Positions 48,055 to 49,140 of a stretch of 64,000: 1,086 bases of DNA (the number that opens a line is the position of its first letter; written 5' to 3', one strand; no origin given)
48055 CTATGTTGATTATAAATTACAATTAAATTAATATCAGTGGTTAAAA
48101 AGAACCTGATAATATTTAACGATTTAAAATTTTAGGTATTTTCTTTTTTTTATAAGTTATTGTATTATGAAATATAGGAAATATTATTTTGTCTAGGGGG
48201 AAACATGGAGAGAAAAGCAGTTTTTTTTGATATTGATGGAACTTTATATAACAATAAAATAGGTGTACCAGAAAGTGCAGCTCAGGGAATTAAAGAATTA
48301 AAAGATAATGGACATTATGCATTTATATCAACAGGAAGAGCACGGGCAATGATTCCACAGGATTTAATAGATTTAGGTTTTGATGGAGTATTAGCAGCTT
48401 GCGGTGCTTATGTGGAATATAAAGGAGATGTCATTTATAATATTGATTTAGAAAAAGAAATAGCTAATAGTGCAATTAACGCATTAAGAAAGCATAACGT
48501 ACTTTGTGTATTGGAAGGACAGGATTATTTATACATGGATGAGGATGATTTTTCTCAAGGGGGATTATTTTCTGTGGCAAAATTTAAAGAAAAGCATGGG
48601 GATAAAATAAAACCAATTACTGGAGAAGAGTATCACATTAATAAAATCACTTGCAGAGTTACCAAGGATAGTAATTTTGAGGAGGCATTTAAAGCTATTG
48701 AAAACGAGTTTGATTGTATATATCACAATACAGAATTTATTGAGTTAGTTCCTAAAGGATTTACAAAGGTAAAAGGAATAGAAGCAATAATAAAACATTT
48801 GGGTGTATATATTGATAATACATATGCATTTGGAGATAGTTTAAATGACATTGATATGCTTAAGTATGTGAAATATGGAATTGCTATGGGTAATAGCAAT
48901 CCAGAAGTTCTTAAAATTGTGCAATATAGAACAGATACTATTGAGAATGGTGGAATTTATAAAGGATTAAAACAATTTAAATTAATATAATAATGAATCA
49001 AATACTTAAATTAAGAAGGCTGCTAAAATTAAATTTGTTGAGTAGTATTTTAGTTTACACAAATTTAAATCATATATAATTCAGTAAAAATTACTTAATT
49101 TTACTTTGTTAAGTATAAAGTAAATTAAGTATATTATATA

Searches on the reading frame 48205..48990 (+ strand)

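Call 42: search_protein_families(library=pfam, proteins=[window:48205-48990:+], max_evalue=0.00001)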
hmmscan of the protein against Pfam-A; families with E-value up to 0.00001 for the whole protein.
window:48205-48990:+ (261 aa): 4 families
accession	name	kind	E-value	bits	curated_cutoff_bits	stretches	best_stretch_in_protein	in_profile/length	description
PF08282.18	Hydrolase_3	-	9.3e-55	186.5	20.9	1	6-254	1-254/255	haloacid dehalogenase-like hydrolase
PF00702.32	Hydrolase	-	2.1e-10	41.7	26.4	0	186-221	152-189/191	haloacid dehalogenase-like hydrolase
PF05116.19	S6PP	-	1.3e-09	38.5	20.3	1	159-243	137-221/247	Sucrose-6F-phosphate phosphohydrolase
PF12710.13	HAD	-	1.6e-07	32.4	27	0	188-220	155-189/189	haloacid dehalogenase-like hydrolase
